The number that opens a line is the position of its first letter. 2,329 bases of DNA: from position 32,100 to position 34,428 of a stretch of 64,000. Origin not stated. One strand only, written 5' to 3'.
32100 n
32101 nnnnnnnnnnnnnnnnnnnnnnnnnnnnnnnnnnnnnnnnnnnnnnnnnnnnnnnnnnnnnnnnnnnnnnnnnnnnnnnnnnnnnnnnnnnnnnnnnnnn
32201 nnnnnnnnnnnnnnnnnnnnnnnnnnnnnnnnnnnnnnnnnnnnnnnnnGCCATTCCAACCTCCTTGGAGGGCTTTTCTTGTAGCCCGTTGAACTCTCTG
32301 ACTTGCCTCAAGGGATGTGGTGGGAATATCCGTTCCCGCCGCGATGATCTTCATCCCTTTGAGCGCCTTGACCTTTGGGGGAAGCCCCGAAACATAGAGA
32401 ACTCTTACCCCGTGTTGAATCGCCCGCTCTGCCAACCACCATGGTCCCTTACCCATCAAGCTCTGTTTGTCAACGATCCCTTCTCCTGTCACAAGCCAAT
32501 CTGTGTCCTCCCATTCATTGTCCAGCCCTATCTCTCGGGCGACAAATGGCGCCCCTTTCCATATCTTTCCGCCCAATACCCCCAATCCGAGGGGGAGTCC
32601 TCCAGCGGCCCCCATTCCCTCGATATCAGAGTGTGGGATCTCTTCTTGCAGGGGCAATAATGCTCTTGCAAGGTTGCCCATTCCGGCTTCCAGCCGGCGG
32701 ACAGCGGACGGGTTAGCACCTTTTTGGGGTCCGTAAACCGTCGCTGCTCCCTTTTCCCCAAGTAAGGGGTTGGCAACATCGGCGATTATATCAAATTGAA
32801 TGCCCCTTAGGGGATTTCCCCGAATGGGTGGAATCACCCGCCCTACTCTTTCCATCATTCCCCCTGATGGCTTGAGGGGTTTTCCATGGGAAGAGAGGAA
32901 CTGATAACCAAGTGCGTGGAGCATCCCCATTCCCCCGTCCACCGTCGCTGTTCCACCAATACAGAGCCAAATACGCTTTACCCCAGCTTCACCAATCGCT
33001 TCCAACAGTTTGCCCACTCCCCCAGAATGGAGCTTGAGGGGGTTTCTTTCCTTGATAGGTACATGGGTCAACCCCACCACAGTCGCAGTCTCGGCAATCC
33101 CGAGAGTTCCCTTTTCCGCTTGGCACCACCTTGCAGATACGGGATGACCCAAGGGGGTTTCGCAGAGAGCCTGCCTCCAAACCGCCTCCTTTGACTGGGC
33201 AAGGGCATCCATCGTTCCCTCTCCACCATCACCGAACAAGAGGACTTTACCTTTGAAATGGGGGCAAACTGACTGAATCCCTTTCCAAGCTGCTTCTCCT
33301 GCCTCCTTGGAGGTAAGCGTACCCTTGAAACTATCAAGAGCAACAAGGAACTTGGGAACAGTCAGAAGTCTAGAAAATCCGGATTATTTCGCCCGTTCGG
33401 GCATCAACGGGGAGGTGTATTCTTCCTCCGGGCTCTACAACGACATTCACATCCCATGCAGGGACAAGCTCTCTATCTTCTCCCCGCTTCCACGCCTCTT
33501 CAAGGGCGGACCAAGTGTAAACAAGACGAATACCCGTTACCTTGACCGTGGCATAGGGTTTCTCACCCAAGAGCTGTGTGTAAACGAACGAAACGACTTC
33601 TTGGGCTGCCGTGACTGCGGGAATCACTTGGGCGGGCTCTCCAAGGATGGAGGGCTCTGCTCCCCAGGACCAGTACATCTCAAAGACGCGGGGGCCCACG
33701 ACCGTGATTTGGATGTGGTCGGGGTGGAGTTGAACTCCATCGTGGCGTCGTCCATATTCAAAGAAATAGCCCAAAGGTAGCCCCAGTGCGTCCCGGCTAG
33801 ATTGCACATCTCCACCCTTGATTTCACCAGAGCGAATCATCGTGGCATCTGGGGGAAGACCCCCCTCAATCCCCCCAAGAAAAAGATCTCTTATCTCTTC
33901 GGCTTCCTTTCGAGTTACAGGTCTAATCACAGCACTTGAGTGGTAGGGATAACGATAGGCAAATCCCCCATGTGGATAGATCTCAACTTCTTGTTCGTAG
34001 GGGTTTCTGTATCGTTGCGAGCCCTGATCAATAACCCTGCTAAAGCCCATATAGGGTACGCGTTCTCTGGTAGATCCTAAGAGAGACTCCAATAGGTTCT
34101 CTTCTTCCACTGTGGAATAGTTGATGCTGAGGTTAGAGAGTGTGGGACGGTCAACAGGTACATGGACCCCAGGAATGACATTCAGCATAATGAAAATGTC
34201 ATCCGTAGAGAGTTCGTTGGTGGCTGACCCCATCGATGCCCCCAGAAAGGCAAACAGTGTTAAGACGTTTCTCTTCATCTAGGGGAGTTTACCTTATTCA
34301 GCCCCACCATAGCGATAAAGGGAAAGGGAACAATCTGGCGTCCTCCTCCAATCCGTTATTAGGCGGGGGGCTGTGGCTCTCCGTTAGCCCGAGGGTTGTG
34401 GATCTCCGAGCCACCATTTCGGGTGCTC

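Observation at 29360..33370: Roughly 965-aa uncharacterised cytoplasmic protein co-transcribed with glycerate kinase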

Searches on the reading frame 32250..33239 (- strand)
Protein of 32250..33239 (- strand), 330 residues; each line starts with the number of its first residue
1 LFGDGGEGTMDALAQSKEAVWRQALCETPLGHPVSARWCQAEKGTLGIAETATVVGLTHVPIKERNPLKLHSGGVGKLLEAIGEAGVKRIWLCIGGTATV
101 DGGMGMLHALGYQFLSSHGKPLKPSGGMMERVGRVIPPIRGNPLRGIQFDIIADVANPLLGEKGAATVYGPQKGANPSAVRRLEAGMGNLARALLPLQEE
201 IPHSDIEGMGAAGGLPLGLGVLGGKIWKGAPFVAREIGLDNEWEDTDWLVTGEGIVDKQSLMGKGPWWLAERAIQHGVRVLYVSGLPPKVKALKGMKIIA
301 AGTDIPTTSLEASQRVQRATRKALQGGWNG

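Call 5: search_protein_families(library=pfam, proteins=[window:32250-33239:-], max_evalue=1)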
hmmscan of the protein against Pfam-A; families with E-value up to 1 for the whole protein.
window:32250-33239:- (330 aa): 1 family
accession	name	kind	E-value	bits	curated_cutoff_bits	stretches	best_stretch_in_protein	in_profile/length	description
PF02595.20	Gly_kinase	-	1.2e-82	278.2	23.3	1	3-301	40-339/372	Glycerate kinase family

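Call 11: search_protein_families(library=ncbifam, proteins=[window:32250-33239:-], max_evalue=1)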
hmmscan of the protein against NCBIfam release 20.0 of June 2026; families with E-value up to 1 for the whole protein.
window:32250-33239:- (330 aa): 3 families
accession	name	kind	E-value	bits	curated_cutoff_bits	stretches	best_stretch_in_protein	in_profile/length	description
TIGR00045.1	TIGR00045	subfamily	3.1e-75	253.6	168.45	1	3-286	41-324/375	glycerate kinase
NF007401.0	PRK09932.1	equivalog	1e-53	182.8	625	1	3-286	42-325/381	glycerate 3-kinase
NF007668.0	PRK10342.1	equivalog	1.1e-44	153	686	1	3-284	42-323/381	glycerate 2-kinase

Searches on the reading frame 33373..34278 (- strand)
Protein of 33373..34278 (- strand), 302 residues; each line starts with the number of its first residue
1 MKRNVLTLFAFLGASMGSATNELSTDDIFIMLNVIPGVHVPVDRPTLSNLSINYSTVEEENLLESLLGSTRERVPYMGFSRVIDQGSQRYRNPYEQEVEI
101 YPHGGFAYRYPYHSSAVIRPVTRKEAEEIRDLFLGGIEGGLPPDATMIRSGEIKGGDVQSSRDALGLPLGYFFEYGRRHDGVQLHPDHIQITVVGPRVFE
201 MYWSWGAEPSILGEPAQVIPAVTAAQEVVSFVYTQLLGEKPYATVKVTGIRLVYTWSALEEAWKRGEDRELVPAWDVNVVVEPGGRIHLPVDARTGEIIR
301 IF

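Call 5: search_protein_families(library=pfam, proteins=[window:33373-34278:-], max_evalue=1)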
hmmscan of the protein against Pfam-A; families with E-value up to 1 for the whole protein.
window:33373-34278:- (302 aa): 0 families

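Call 11: search_protein_families(library=ncbifam, proteins=[window:33373-34278:-], max_evalue=1)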
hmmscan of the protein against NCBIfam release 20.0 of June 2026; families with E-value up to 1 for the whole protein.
window:33373-34278:- (302 aa): 0 families

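Call 12: search_protein_families(library=padloc, proteins=[window:33373-34278:-], max_evalue=1)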
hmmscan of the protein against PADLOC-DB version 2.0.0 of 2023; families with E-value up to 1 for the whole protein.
window:33373-34278:- (302 aa): 0 families
